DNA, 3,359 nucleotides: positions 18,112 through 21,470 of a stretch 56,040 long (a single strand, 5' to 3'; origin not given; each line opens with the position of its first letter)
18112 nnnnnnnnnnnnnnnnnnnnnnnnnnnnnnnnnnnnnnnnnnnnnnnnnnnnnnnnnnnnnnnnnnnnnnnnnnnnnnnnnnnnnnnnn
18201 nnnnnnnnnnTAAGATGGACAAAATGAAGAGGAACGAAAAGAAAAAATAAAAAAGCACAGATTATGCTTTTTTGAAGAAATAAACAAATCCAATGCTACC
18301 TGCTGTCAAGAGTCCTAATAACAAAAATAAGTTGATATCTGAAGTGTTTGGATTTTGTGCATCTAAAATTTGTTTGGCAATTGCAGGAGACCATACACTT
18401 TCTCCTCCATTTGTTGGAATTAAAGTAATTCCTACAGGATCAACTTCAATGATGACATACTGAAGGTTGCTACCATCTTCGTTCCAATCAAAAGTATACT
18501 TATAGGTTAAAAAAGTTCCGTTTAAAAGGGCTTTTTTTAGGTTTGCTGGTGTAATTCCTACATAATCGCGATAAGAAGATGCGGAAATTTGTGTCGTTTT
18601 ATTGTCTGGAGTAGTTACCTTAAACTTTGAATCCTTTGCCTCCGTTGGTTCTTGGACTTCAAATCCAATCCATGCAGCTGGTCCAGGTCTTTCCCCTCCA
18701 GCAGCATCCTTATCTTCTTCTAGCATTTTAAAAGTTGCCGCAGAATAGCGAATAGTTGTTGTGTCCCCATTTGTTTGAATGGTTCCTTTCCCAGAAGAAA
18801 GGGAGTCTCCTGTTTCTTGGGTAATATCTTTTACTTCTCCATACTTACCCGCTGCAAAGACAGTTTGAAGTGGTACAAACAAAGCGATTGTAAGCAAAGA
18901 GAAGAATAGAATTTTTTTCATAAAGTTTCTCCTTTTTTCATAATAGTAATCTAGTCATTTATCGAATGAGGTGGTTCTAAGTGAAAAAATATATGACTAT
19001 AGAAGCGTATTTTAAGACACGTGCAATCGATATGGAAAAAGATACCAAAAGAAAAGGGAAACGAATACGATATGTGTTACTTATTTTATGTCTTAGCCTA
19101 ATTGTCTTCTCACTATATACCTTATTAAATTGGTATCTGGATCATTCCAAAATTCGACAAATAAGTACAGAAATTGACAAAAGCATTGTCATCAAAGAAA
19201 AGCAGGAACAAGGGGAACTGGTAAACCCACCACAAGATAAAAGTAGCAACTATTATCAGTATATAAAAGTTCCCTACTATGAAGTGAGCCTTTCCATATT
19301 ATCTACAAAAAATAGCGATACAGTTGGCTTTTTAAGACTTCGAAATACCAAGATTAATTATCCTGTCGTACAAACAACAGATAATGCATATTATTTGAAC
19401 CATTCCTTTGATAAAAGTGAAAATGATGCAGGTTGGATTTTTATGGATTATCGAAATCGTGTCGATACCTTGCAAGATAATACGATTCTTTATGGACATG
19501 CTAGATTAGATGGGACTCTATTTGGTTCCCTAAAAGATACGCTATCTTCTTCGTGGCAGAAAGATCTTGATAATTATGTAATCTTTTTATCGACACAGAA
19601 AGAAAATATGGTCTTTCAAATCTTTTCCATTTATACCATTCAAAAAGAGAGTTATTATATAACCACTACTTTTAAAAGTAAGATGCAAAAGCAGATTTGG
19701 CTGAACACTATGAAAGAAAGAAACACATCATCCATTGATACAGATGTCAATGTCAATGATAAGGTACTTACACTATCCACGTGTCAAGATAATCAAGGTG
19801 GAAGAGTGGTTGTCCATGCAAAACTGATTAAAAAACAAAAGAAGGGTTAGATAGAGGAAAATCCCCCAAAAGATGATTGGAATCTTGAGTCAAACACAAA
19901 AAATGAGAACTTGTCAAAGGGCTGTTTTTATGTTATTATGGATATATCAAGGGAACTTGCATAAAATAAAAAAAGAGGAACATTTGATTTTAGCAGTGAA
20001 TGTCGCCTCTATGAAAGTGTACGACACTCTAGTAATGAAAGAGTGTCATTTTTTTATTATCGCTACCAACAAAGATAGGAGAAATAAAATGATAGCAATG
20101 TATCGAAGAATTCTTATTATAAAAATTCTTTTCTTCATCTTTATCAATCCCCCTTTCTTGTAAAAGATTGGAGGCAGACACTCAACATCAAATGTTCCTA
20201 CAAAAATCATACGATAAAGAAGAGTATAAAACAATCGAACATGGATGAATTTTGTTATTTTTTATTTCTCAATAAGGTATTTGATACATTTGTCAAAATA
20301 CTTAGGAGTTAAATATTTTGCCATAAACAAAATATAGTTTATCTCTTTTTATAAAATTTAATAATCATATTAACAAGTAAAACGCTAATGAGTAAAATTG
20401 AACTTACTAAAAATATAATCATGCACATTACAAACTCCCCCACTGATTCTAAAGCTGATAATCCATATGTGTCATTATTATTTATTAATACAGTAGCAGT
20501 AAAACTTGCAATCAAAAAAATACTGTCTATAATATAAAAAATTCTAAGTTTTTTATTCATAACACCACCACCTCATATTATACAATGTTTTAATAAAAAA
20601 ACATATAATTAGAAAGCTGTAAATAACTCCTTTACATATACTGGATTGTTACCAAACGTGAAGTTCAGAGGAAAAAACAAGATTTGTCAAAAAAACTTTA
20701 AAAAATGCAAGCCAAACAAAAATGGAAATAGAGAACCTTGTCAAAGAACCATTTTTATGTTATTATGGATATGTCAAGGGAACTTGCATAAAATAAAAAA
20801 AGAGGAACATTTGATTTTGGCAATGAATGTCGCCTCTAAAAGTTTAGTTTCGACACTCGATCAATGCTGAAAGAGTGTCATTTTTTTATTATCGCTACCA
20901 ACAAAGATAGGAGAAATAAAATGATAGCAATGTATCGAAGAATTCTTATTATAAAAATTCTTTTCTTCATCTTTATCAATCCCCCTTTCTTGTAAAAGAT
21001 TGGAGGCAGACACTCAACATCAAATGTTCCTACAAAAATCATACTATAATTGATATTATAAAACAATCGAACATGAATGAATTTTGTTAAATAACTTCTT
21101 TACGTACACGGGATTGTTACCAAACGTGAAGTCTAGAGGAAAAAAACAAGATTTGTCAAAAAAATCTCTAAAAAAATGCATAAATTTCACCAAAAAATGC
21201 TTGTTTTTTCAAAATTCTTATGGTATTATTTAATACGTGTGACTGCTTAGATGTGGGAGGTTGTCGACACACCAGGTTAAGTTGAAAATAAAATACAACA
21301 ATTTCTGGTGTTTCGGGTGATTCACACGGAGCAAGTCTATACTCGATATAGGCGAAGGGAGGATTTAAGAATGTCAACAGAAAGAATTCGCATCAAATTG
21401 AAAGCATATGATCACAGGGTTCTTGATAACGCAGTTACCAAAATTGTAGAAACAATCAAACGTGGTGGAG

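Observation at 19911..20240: Type I toxin-antitoxin-like module, copy 1: 30-aa hydrophobic peptide with a convergent promoter-to-terminator small RNA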

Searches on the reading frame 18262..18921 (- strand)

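Call 9: search_protein_families(library=ncbifam, proteins=[window:18262-18921:-], max_evalue=1)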
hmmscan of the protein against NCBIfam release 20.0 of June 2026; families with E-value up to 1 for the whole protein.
window:18262-18921:- (219 aa): 2 families
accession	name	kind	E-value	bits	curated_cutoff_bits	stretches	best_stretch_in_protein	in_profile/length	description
NF053819.1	EF0750_LPXTG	subfamily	0.019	15.5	47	0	1-30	1-35/105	EF2685/EF0750 family sortase-dependent surface protein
TIGR01167.1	LPXTG_anchor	domain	0.091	13.5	15.9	1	194-218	8-32/34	LPXTG cell wall anchor domain-containing protein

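Call 10: search_protein_families(library=pfam, proteins=[window:18262-18921:-], max_evalue=1)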
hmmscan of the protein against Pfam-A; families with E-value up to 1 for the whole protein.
window:18262-18921:- (219 aa): 1 family
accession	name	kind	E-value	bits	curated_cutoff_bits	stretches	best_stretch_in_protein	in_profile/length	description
PF19058.5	DUF5754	-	0.19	12.2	27.4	1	95-121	8-34/49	Family of unknown function (DUF5754)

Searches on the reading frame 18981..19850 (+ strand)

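Call 9: search_protein_families(library=ncbifam, proteins=[window:18981-19850:+], max_evalue=1)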
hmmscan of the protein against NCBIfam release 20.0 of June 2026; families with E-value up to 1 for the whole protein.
window:18981-19850:+ (289 aa): 3 families
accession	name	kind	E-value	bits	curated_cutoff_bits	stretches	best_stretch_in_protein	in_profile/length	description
TIGR03064.1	sortase_srtB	equivalog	6.4e-47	159.8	153.75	1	28-278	3-235/235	class B sortase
NF040525.1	SrtB_LPKTxSAVK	exception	1.2e-18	67.1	200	1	98-272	49-227/261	class B sortase, LPKTxAVK-specific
NF033747.1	class_E_sortase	subfamily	0.012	15.5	160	1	202-287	141-210/211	class E sortase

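Call 10: search_protein_families(library=pfam, proteins=[window:18981-19850:+], max_evalue=1)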
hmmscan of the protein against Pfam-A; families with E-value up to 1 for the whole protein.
window:18981-19850:+ (289 aa): 1 family
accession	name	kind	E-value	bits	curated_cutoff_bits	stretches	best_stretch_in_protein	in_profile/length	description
PF04203.18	Sortase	-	6.9e-13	48.9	26.6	1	121-282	4-124/125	Sortase domain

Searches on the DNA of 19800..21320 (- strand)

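Call 37: search_rna_families(source=window, start=19800, end=21320, threshold=evalue, max_evalue=10)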
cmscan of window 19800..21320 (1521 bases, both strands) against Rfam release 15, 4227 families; matches with E-value up to 10: 2.
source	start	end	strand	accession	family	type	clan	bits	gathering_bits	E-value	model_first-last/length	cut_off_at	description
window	20185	20246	-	RF01163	snoR64a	Gene; snRNA; snoRNA; CD-box;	-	18.2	45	5.1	1-77/77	no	Small nucleolar RNA snoR64a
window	19861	19940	-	RF02172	RFPL3-AS1_2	Gene; lncRNA;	-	15.4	40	0.46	1-71/71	no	RFPL3 antisense RNA 1 conserved region 2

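Call 48: search_dna_similar(query=window:19905-20240:-, collection=plasmids, mode=distant, max_evalue=0.001, max_rows=10)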
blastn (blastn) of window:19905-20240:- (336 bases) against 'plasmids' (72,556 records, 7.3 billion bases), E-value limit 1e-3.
No match.

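Call 49: search_dna_similar(query=window:19905-20240:-, collection=phages, mode=distant, max_evalue=0.001, max_rows=10)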
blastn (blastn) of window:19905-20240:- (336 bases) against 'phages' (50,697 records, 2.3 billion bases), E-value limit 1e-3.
No match.

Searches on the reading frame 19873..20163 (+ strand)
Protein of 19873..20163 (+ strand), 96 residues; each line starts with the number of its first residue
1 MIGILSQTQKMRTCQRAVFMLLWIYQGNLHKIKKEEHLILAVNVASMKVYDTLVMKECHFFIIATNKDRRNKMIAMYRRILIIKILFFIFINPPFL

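Call 9: search_protein_families(library=ncbifam, proteins=[window:19873-20163:+], max_evalue=1)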
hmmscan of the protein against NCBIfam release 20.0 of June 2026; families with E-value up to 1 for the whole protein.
window:19873-20163:+ (96 aa): 1 family
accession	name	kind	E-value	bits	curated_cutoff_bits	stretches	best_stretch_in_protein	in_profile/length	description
NF010814.0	PRK14218.1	equivalog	0.093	13.2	134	1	17-91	54-122/133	fluoride efflux transporter CrcB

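Call 10: search_protein_families(library=pfam, proteins=[window:19873-20163:+], max_evalue=1)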
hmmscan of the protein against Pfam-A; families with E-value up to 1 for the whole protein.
window:19873-20163:+ (96 aa): 1 family
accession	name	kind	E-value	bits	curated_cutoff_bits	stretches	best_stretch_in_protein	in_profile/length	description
PF02254.24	TrkA_N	-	0.085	13.6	23.8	1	28-79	33-84/116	TrkA-N domain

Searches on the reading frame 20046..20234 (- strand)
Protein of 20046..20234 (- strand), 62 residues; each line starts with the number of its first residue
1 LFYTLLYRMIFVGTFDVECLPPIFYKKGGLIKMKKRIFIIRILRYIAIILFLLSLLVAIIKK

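Call 9: search_protein_families(library=ncbifam, proteins=[window:20046-20234:-], max_evalue=1)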
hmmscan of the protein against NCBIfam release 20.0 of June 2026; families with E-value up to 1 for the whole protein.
window:20046-20234:- (62 aa): 1 family
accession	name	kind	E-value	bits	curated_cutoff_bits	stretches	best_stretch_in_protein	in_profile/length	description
NF010228.0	PRK13682.1-3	equivalog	0.088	12.8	71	1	39-62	30-53/57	hypothetical protein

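Call 10: search_protein_families(library=pfam, proteins=[window:20046-20234:-], max_evalue=1)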
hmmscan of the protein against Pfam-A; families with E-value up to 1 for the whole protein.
window:20046-20234:- (62 aa): 0 families

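Call 17: find_homologous_proteins(query=window:20049-20234:-, max_evalue=10)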
Query window:20049-20234:- (62 aa): 2 proteins with E <= 10 among 2 candidates.
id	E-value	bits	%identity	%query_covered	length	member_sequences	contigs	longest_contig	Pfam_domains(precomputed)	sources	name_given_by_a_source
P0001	3.1e-15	73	84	79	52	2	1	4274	-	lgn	-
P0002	2.2e-12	64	83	74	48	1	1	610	-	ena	-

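Call 19: find_encoding_contigs(protein=P0001, flank=5000)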
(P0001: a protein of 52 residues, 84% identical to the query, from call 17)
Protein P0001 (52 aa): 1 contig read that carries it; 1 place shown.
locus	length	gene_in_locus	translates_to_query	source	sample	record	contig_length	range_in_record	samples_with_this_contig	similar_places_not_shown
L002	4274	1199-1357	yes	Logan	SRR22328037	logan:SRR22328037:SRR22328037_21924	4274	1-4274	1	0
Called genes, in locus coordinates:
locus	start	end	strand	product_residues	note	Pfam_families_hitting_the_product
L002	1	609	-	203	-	?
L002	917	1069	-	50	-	-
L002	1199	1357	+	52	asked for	-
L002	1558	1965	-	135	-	PF25311:WDGH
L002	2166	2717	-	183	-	PF04079:SMC_ScpB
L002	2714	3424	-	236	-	PF02616:SMC_ScpA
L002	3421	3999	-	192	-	-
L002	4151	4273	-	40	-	?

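Call 20: find_encoding_contigs(protein=P0002, flank=5000)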
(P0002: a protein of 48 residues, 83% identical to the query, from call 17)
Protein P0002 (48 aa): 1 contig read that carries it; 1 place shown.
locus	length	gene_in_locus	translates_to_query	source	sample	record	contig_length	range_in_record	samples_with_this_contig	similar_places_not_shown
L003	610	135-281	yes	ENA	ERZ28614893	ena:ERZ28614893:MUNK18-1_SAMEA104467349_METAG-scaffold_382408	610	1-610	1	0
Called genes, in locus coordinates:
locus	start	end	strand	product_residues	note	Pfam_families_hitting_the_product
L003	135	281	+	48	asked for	-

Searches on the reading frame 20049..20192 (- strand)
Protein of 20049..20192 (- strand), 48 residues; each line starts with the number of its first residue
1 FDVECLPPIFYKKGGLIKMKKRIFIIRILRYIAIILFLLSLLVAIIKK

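Call 24: find_related_loci(query=A3, collection=genome_contigs, flank=3000)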
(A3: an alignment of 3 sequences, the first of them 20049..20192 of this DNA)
Query A3 (48 aa) in genome_contigs; peptide patterns used: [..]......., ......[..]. (x = any residue, [..] = any of these).
498 stretches matched a pattern; 39 encode a relative of the query (tblastn E <= 1e-3); 39 distinct loci.
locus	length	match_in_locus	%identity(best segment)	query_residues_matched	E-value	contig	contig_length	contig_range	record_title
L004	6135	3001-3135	87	4-48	1e-19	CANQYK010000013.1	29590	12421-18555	MAG: uncultured Bacilli bacterium isolate Lapin-015__bin28 genome assembly, contig: Lapin-015__NODE_1323_length_29590_co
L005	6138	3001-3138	87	3-48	1e-19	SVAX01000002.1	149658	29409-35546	MAG: Bacillota bacterium isolate SIG213 NODE_2181_length_149658_cov_8.862564, whole genome shotgun sequence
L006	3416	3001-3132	84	4-47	2e-19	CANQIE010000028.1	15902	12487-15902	MAG: uncultured Bacilli bacterium isolate Lapin-030__bin56 genome assembly, contig: Lapin-030__NODE_5062_length_15902_co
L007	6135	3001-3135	84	4-48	3e-18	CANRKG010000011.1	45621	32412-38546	MAG: uncultured Bacilli bacterium isolate Lapin-020__bin59 genome assembly, contig: Lapin-020__NODE_829_length_45621_cov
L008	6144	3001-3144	75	1-48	1e-16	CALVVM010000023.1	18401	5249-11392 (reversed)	MAG: uncultured Bacilli bacterium isolate E08__bin130 genome assembly, contig: E08__k127_7463221, whole genome shotgun s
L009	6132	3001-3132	80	5-48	4e-16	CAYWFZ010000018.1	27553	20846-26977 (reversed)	MAG TPA_asm: uncultured Muribaculaceae bacterium isolate SRP287540_co1_194 genome assembly, contig: NODE_1706_length_275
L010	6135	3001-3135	78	3-48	2e-14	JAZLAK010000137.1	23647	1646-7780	MAG: Bacilli bacterium isolate T1900045077_TC20190071.MAGScoT_cleanbin_000007 SGB_4643_k141_1236046, whole genome shotgu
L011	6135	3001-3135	67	3-48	8e-14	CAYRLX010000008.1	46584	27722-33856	MAG TPA_asm: uncultured Muribaculaceae bacterium isolate SRP278969_co2_639 genome assembly, contig: NODE_468_length_4658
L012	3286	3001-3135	70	3-48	7e-13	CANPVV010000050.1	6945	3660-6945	MAG: uncultured Bacilli bacterium isolate Lapin-001__bin38 genome assembly, contig: Lapin-001__NODE_8810_length_6945_cov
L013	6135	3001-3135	84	4-48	3e-11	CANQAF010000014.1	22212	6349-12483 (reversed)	MAG: uncultured Bacilli bacterium isolate Lapin-002__bin35 genome assembly, contig: Lapin-002__NODE_3056_length_22212_co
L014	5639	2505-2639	80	4-48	3e-11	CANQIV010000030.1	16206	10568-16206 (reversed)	MAG: uncultured Bacilli bacterium isolate Lapin-027__bin54 genome assembly, contig: Lapin-027__NODE_3340_length_16206_co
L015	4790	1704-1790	79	3-31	8e-11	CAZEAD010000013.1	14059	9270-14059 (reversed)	MAG TPA_asm: uncultured Mycoplasma sp. isolate SRP287540_co2_279 genome assembly, contig: NODE_4812_length_14059_cov_4.9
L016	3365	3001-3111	63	3-40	1e-10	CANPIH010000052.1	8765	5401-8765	MAG TPA_asm: uncultured Tenericutes bacterium isolate SRR15730554_bin.3_metawrap_v1.3_MAG genome assembly, contig: NODE.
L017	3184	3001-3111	62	12-48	3e-10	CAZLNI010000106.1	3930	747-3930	MAG TPA_asm: uncultured Muribaculaceae bacterium isolate SRP287540_co2_381 genome assembly, contig: NODE_25838_length_39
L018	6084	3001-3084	82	4-31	4e-10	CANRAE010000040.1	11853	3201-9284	MAG: uncultured Bacilli bacterium isolate Lapin-016__bin57 genome assembly, contig: Lapin-016__NODE_4925_length_11853_co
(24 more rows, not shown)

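Call 64: find_related_loci(query=A3, collection=viral_contigs, flank=3000)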
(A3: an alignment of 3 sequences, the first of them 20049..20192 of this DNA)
Query A3 (48 aa) in viral_contigs; peptide patterns used: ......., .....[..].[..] (x = any residue, [..] = any of these).
73 stretches matched a pattern, but none encodes a relative of the query by tblastn (E <= 1e-3).

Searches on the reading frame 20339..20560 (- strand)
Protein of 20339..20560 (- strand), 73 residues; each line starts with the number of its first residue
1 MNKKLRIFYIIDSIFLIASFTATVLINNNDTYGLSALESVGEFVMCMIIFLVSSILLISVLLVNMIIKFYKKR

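Call 9: search_protein_families(library=ncbifam, proteins=[window:20339-20560:-], max_evalue=1)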
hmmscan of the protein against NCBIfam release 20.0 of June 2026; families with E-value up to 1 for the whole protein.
window:20339-20560:- (73 aa): 1 family
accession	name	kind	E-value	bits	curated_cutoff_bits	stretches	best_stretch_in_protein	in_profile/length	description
NF033218.1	anchor_AmaP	equivalog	0.00049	19.9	55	1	1-73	1-74/166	alkaline shock response membrane anchor protein AmaP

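Call 10: search_protein_families(library=pfam, proteins=[window:20339-20560:-], max_evalue=1)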
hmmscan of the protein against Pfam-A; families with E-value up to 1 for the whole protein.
window:20339-20560:- (73 aa): 0 families

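Call 50: search_protein_families(library=padloc, proteins=[window:20339-20560:-], max_evalue=1)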
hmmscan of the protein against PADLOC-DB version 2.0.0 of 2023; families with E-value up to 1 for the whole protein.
window:20339-20560:- (73 aa): 0 families

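Call 51: search_protein_families(library=phrogs, proteins=[window:20339-20560:-], max_evalue=1)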
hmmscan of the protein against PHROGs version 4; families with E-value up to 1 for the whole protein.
window:20339-20560:- (73 aa): 3 families
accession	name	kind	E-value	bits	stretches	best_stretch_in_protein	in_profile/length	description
phrog_16178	-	unknown function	0.035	15.5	1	7-64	51-107/111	-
phrog_6372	-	unknown function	0.18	12.8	1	20-40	8-28/64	-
phrog_30208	-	unknown function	0.37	11.6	1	10-68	173-230/231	-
